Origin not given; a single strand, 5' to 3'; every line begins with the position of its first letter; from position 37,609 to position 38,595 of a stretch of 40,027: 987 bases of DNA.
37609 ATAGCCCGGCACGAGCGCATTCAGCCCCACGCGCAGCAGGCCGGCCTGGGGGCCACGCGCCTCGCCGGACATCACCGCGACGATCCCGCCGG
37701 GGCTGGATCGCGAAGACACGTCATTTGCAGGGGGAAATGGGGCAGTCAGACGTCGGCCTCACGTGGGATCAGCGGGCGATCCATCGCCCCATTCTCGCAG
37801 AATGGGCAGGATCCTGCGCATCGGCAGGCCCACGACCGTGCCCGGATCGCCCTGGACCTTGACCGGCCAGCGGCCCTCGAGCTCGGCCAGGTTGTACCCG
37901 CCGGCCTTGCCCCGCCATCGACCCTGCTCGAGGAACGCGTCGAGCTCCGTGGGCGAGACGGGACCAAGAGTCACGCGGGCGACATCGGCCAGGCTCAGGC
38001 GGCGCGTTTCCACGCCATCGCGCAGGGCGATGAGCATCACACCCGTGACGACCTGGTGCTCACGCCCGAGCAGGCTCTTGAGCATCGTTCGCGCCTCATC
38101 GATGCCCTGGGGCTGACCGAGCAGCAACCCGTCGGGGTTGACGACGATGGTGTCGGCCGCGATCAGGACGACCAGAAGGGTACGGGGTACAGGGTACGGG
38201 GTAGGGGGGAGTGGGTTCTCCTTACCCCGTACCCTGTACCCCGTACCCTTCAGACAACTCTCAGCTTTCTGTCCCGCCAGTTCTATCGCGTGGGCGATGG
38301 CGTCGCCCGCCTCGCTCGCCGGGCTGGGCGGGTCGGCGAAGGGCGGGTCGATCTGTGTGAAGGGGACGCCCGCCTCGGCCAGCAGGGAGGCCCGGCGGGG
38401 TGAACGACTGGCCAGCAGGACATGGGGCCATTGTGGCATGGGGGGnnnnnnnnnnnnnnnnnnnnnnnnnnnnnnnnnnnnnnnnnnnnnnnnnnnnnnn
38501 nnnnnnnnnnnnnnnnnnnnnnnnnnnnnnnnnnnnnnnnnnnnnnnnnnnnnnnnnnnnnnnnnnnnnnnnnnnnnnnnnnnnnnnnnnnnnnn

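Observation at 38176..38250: Perfect 75-bp palindromic heptad-repeat element inserted in frame inside maf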

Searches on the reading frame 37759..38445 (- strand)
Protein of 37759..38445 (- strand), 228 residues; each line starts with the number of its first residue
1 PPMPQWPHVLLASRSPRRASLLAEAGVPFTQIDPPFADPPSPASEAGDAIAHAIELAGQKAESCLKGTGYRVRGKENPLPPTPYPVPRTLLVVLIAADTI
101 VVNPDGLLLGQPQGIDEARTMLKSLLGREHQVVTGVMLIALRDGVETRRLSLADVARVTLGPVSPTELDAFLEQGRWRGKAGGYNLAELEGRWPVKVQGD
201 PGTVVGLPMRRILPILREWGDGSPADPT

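Call 8: search_protein_families(library=pfam, proteins=[window:37759-38445:-])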
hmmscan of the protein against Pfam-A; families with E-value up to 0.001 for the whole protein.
window:37759-38445:- (228 aa): 1 family
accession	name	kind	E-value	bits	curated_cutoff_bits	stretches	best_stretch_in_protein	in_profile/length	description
PF02545.19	Maf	-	5.9e-37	127.6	27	1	9-218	2-186/187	Maf-like protein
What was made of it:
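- Checked: The ORF is Maf (Pfam PF02545, E = 5.9e-37, call 8).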

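Call 9: find_homologous_proteins(query=window:37759-38445:-)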
Query window:37759-38445:- (228 aa): 513 proteins with E <= 0.001 among 3729 candidates; the best 120 are listed.
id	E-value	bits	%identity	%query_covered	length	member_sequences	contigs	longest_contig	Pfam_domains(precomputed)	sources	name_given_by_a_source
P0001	9.0e-145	498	100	99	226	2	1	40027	PF02545.20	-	-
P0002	8.3e-107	374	81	99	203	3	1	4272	PF02545.20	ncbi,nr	ncbi:MAG: Maf family protein [Phycisphaeraceae bacterium]|nr:Maf family protein [Phycisphaeraceae ba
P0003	5.6e-48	182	53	94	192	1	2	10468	PF02545.20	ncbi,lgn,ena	-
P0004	7.3e-48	181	48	97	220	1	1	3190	PF02545.20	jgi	jgi:septum formation protein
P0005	1.1e-47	181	51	94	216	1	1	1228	PF02545.20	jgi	jgi:septum formation protein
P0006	4.7e-47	179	49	94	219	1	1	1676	PF02545.20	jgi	jgi:septum formation protein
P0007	2.3e-46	176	49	95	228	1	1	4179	PF02545.20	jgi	jgi:septum formation protein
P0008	4.3e-46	175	46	91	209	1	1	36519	PF02545.20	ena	-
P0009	6.3e-46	175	47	98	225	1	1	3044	PF02545.20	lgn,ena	-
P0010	1.1e-45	174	49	76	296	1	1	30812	PF02545.20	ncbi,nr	ncbi:MAG: Maf family protein [Phycisphaeraceae bacterium]|nr:Maf family protein [Phycisphaeraceae ba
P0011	4.7e-45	172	47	90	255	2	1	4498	PF02545.20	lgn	-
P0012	1.8e-44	170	45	93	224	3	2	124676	PF02545.20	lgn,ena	-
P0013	2.1e-44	170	45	93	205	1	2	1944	PF02545.20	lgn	-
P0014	3.1e-44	169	46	94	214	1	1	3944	PF02545.20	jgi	jgi:nucleoside triphosphate pyrophosphatase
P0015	3.3e-44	169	45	95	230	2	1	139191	PF02545.20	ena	-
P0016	4.6e-44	169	47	96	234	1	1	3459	PF02545.20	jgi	jgi:septum formation protein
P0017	7.5e-44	168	48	96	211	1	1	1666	PF02545.20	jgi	jgi:septum formation protein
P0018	2.0e-43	167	48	96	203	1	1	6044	PF02545.20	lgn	-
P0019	3.2e-43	166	48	89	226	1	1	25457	PF02545.20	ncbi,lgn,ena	-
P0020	6.8e-43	165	46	93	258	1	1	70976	PF02545.20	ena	-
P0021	1.2e-42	164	45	93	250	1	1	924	PF02545.20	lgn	-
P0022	1.7e-42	164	45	96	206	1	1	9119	PF02545.20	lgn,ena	-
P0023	1.7e-42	164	46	93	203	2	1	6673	PF02545.20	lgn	-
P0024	2.1e-42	163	43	94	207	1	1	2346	PF02545.20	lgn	-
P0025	2.2e-42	163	45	93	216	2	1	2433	PF02545.20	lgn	-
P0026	2.5e-42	163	47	96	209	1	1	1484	PF02545.20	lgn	-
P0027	3.0e-42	163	47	93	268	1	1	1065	PF02545.20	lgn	-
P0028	3.9e-42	162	49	94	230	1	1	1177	PF02545.20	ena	-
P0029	5.3e-42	162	45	94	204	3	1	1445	PF02545.20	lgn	-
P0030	5.8e-42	162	46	93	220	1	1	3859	PF02545.20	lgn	-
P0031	6.4e-42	162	44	93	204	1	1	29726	PF02545.20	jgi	-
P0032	7.5e-42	162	47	96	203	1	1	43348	PF02545.20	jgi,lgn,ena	-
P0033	1.0e-41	161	45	96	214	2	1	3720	PF02545.20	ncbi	ncbi:MAG: Maf family protein [Phycisphaeraceae bacterium]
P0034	1.1e-41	161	44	93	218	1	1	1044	PF02545.20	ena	-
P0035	1.2e-41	161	46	93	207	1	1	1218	PF02545.20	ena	-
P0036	1.5e-41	161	44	96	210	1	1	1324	PF02545.20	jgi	jgi:nucleoside triphosphate pyrophosphatase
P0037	1.6e-41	160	45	92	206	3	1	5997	PF02545.20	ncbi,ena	-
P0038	1.8e-41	160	47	89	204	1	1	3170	PF02545.20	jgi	jgi:septum formation protein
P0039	2.0e-41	160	47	93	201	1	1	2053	PF02545.20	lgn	-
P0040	2.1e-41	160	47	92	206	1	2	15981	PF02545.20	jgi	jgi:nucleoside triphosphate pyrophosphatase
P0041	2.4e-41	160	44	94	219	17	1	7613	PF02545.20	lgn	-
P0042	2.4e-41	160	45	94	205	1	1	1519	PF02545.20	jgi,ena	-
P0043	2.5e-41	160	43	91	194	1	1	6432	PF02545.20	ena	-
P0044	2.6e-41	160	45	96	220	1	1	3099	PF02545.20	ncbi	-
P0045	3.9e-41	159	43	95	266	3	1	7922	PF02545.20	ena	-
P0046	5.4e-41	159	48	95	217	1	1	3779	PF02545.20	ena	-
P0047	6.1e-41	159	44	93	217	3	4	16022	PF02545.20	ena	-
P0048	6.6e-41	158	47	92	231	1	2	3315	PF02545.20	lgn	-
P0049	6.7e-41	158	45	95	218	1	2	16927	PF02545.20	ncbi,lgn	-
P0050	8.5e-41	158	44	96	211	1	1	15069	PF02545.20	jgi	jgi:septum formation protein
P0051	8.7e-41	158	41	93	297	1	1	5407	PF02545.20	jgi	-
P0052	1.0e-40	158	45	94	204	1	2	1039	PF02545.20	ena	-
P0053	1.1e-40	158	47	94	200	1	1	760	PF02545.20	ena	-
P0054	1.5e-40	157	44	93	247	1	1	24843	PF02545.20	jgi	-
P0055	1.6e-40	157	45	96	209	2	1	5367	PF02545.20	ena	-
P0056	2.1e-40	157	43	97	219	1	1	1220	PF02545.20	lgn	-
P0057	2.5e-40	157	42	94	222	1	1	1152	PF02545.20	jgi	-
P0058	2.5e-40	157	47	92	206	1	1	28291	PF02545.20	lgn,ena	-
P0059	3.0e-40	156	44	96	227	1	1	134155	PF02545.20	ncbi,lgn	-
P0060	3.2e-40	156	44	94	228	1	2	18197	PF02545.20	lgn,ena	-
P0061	3.4e-40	156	46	93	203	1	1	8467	PF02545.20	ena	-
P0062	3.6e-40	156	41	94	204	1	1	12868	PF02545.20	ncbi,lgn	ncbi:MAG: Maf family protein [Planctomycetota bacterium]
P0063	4.4e-40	156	45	94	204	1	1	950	PF02545.20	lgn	-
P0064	4.9e-40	156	45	93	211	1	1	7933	PF02545.20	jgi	-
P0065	5.3e-40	155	45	94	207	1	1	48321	PF02545.20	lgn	-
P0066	6.4e-40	155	45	94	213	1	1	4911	PF02545.20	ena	-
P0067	7.1e-40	155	45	95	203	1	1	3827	PF02545.20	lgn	-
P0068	1.0e-39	155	44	96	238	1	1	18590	PF02545.20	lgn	-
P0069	1.2e-39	154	44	95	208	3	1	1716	PF02545.20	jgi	jgi:nucleoside triphosphate pyrophosphatase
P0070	1.3e-39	154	43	93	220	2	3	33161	PF02545.20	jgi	-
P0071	1.5e-39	154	47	93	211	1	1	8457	PF02545.20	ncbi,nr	ncbi:MAG: Maf-like protein [Phycisphaerales bacterium]|nr:Maf-like protein [Phycisphaerales bacteriu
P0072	1.6e-39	154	43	93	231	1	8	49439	PF02545.20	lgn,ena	-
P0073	1.9e-39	154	45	96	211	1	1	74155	PF02545.20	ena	-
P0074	1.9e-39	154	45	94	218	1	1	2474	PF02545.20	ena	-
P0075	1.9e-39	154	43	95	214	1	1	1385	PF02545.20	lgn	-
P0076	3.1e-39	153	45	90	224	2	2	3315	PF02545.20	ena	-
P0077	4.0e-39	153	45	97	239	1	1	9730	PF02545.20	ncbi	ncbi:MAG: nucleoside triphosphate pyrophosphatase [Phycisphaeraceae bacterium]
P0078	4.2e-39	153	44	92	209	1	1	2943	PF02545.20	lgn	-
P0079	4.3e-39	153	45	94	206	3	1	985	PF02545.20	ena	-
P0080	4.9e-39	152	42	89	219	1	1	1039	PF02545.20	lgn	-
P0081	5.2e-39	152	45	94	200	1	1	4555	PF02545.20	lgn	-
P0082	6.0e-39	152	47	93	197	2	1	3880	PF02545.20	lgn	-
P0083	6.2e-39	152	42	96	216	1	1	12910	PF02545.20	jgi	jgi:septum formation protein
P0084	6.8e-39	152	46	92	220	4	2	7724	PF02545.20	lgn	-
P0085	7.8e-39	152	45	93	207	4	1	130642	PF02545.20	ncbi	ncbi:MAG: Maf family protein [Phycisphaeraceae bacterium]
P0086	8.4e-39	152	45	97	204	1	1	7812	PF02545.20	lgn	-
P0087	1.0e-38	151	45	91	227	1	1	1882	PF02545.20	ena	-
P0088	1.1e-38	151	41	94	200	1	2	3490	PF02545.20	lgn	-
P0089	1.1e-38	151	44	93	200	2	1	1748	PF02545.20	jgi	-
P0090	1.1e-38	151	43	93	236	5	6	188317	PF02545.20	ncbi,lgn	-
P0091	1.3e-38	151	43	94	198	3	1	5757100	PF02545.20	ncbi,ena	-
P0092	1.3e-38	151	42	97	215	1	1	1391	PF02545.20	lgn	-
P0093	1.4e-38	151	45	92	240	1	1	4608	PF02545.20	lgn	-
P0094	1.6e-38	151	42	94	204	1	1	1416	PF02545.20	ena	-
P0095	1.7e-38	151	44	95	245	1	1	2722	PF02545.20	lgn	-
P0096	1.8e-38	150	41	94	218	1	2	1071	PF02545.20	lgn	-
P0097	2.0e-38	150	43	93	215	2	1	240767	PF02545.20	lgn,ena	-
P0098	2.7e-38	150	43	93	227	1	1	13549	PF02545.20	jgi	jgi:septum formation protein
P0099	2.9e-38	150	44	94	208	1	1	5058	PF02545.20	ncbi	-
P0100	3.1e-38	150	43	94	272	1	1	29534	PF02545.20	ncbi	-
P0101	3.7e-38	149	45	94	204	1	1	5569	PF02545.20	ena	-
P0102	3.9e-38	149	44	94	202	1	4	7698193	PF02545.20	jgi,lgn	-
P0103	4.2e-38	149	43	94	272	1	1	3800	PF02545.20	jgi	-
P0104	4.4e-38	149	46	94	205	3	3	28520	PF02545.20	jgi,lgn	jgi:septum formation protein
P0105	4.5e-38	149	44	92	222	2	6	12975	PF02545.20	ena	-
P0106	6.1e-38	149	44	94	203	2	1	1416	PF02545.20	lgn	-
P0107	7.4e-38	148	42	94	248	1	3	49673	PF02545.20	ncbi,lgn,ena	-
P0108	7.8e-38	148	42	93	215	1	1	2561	PF02545.20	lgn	-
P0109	8.1e-38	148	44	91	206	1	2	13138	PF02545.20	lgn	-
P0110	8.1e-38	148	43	91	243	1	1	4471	PF02545.20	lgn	-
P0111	8.2e-38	148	46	94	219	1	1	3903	PF02545.20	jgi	-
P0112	9.0e-38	148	45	93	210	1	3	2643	PF02545.20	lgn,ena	-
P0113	1.1e-37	148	42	96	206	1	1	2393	PF02545.20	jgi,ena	-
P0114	1.2e-37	148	44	95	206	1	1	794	PF02545.20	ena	-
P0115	1.4e-37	148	44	94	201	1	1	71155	PF02545.20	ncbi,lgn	-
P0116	1.5e-37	147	43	92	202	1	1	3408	PF02545.20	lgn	-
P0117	1.8e-37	147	43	92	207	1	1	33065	PF02545.20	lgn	-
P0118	2.0e-37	147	43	92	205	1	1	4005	PF02545.20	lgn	-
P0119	2.2e-37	147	43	94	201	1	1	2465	PF02545.20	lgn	-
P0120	2.4e-37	147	44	100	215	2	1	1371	PF02545.20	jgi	jgi:septum formation protein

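Call 11: find_encoding_contigs(protein=P0002, flank=5000)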
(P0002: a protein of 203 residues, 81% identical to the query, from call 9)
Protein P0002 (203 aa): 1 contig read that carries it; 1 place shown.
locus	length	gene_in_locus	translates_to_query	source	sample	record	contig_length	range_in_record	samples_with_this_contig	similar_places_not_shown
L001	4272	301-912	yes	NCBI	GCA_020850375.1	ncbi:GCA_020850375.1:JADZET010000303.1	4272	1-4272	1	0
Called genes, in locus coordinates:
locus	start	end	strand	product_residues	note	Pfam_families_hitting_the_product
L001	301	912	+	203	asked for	PF02545:Maf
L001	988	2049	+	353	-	PF02606:LpxK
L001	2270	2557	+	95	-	PF07876:Dabb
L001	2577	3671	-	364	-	PF12895:ANAPC3 (faint), PF00515:TPR_1 (faint), PF07719:TPR_2 (faint), PF13181:TPR_8 (faint), PF13428:TPR_14 (faint), PF13424:TPR_12 (weak), PF13432:TPR_16, PF14559:TPR_19, +3 more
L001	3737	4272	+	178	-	PF01242:PTPS (faint)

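Call 30: search_solved_structures(query=P0001, show_alignments=2)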
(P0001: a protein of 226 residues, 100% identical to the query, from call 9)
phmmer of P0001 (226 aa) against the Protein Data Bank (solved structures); distinct sequences matched with E-value up to 0.001: 7.
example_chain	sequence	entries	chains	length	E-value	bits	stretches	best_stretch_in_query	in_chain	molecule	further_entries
2p5x_A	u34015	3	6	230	1e-16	64.4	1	6-210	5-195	N-acetylserotonin O-methyltransferase-like protein | Probable bifunctional dTTP/UTP pyrophosphatase/methyltransferase protein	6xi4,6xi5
4oo0_A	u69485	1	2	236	1.1e-13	54.5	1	4-215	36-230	Maf-like protein BCAL2394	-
1ex2_A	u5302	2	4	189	2.7e-13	53.2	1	91-216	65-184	PROTEIN MAF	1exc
4heb_A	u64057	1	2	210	3.9e-13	52.7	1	91-216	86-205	Septum formation protein Maf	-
4p0e_A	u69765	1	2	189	1.6e-12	50.7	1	92-214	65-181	Maf-like protein YhdE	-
4p0u_A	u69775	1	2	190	1.9e-12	50.5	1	8-214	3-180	Maf-like protein YceF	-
4jhc_A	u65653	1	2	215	0.00046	23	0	92-218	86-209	Maf-like protein YceF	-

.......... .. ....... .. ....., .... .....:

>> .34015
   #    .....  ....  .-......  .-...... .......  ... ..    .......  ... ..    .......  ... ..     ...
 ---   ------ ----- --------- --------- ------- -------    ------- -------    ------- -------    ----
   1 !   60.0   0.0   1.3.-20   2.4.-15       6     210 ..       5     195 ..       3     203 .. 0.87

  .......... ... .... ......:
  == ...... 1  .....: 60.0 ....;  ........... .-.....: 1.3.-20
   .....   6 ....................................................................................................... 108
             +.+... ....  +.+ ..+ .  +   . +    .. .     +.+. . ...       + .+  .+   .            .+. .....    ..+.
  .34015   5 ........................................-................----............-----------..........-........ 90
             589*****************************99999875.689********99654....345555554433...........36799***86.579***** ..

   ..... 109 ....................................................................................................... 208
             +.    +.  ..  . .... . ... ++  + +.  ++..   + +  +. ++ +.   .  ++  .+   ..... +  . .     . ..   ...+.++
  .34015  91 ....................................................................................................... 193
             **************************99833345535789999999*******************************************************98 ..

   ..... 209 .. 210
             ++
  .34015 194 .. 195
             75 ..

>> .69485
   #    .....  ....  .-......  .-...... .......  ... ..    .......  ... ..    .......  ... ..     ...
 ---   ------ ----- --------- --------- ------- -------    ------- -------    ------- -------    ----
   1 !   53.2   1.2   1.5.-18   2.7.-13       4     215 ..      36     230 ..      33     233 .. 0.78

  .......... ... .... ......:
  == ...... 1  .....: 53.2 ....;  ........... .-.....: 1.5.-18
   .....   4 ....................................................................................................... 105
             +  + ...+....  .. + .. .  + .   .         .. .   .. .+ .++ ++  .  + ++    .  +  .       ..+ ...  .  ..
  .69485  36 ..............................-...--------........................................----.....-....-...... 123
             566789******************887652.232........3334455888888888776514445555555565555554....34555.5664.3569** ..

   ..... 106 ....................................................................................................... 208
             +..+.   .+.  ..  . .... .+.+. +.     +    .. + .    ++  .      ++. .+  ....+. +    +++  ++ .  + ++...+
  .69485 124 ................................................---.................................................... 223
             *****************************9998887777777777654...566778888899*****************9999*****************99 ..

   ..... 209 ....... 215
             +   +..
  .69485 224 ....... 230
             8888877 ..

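Call 41: predict_structure(alignment_id=A3)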
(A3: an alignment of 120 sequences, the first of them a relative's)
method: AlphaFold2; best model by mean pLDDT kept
length: 226 residues; sequences in the alignment: 120
mean_pLDDT: 90.9   pTM: 0.88
mean pLDDT of the five models: 90.9, 90.0, 89.6, 89.6, 89.4
residues with pLDDT >= 90: 181; 70-90: 20; 50-70: 24; < 50: 1
segments of 3 or more residues with pLDDT < 50: none
pLDDT, mean of each block of 10 residues (from residue 1): 91 96 96 91 85 97 82 59 73 97 96 97 98 96 93 98 98 95 94 98 98 93 56
secondary structure, 60 per line:
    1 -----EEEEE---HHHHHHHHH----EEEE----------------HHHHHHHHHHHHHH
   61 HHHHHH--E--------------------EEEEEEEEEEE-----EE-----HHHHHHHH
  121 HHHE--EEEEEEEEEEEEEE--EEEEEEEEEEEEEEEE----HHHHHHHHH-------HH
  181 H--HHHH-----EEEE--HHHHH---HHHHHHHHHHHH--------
elements in order: E6-10 H14-22 E27-30 H47-66 E90-100 H113-123 E127-140 E143-158 H163-171 H184-187 E193-196 H199-203 H207-218

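Call 61: fold_search(model_id=the predicted structure, library=pdb)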
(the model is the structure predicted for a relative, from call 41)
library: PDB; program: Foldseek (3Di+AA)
matches with E <= 10: 517; with E <= 0.001: 24
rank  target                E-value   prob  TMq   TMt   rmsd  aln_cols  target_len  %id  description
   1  2p5x_A                2.3e-16  1.00  0.73  0.80   3.8       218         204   30  Crystal structure of Maf domain of human N-acetylserotonin O-methyltransferase-like protein (released 2007-03-27)
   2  2p5x_B                5.9e-15  1.00  0.71  0.80   3.3       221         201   28  Crystal structure of Maf domain of human N-acetylserotonin O-methyltransferase-like protein (released 2007-03-27)
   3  4p0e_A                2.2e-14  1.00  0.70  0.82   3.7       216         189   27  YhdE E33A (p212121 space group) (released 2014-04-30)
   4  4p0u_B                3.6e-14  1.00  0.71  0.83   3.8       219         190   27  YhdE E33A p4 space group (released 2014-05-14)
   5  4p0u_A                4.1e-14  1.00  0.70  0.84   3.4       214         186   27  YhdE E33A p4 space group (released 2014-05-14)
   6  4oo0_A                1.7e-13  1.00  0.69  0.74   3.7       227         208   28  Crystal Structure of Maf-like protein BceJ2315_23540 from Burkholderia cenocepacia (released 2014-02-12)
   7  4oo0_B                2.3e-13  1.00  0.73  0.80   3.8       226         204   27  Crystal Structure of Maf-like protein BceJ2315_23540 from Burkholderia cenocepacia (released 2014-02-12)
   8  4p0e_B                4.6e-13  1.00  0.73  0.87   3.0       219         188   26  YhdE E33A (p212121 space group) (released 2014-04-30)
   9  4heb_A                4.9e-13  1.00  0.69  0.85   2.7       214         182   27  The Crystal structure of Maf protein of Bacillus subtilis (released 2012-10-24)
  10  4heb_B                7.7e-13  1.00  0.68  0.82   4.1       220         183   27  The Crystal structure of Maf protein of Bacillus subtilis (released 2012-10-24)
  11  4lu1_A                2.4e-12  1.00  0.68  0.79   3.0       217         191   22  Crystal structure of the uncharacterized Maf protein YceF from E. coli, mutant D69A (released 2013-08-14)
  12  4jhc_A                2.4e-12  1.00  0.68  0.79   3.2       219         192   23  Crystal structure of the uncharacterized Maf protein YceF from E. coli (released 2013-03-20)
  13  1ex2_A                6.8e-12  1.00  0.69  0.83   3.1       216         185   27  CRYSTAL STRUCTURE OF BACILLUS SUBTILIS MAF PROTEIN (released 2000-06-14)
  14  4lu1_B                6.9e-11  1.00  0.64  0.79   3.6       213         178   21  Crystal structure of the uncharacterized Maf protein YceF from E. coli, mutant D69A (released 2013-08-14)
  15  4jhc_B                1.2e-10  1.00  0.66  0.80   3.0       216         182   20  Crystal structure of the uncharacterized Maf protein YceF from E. coli (released 2013-03-20)
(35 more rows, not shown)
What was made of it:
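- It has the Maf fold, with target-normalised TM-score 0.74-0.87 to solved Maf structures (calls 41, 61).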

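Call 83: list_cluster_members(proteins=[P0001, P0002])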
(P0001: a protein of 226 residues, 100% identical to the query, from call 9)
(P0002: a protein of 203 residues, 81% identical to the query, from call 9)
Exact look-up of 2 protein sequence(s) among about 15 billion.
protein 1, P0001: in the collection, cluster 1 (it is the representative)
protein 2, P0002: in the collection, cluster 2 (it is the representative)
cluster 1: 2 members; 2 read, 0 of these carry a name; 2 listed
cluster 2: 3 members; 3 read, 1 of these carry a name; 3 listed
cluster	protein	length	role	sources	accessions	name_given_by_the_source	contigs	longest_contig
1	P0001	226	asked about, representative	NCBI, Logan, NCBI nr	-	-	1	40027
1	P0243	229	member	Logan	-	-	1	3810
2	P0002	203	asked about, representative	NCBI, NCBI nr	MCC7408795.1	MAG: Maf family protein [Phycisphaeraceae bacterium] | Maf family protein [Phycisphaeraceae bacterium]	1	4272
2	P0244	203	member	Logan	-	-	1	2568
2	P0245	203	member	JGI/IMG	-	-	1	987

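Call 85: find_encoding_contigs(protein=P0244, flank=2000, max_places=2)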
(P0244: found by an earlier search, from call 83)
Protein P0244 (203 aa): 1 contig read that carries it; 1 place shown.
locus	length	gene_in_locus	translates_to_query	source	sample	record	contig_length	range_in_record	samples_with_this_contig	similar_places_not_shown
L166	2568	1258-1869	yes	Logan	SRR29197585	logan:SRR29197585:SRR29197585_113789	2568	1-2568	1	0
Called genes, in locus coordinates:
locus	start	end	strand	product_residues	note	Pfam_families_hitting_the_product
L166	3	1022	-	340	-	?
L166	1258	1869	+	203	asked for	PF02545:Maf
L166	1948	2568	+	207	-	?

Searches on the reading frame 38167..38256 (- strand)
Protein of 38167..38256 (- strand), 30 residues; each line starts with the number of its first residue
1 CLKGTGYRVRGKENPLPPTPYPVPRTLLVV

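Call 49: search_protein_representatives(protein=window:38167-38256:-)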
Query: 30 residues. Proteins with E-value up to 0.001 (for the whole library): 2; up to 1e-10: 0; up to 1e-30: 0. The best 2 are listed.
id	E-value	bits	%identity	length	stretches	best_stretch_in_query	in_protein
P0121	1.1e-10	55.0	48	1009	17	4-28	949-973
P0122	8.4e-08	46.4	53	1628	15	5-21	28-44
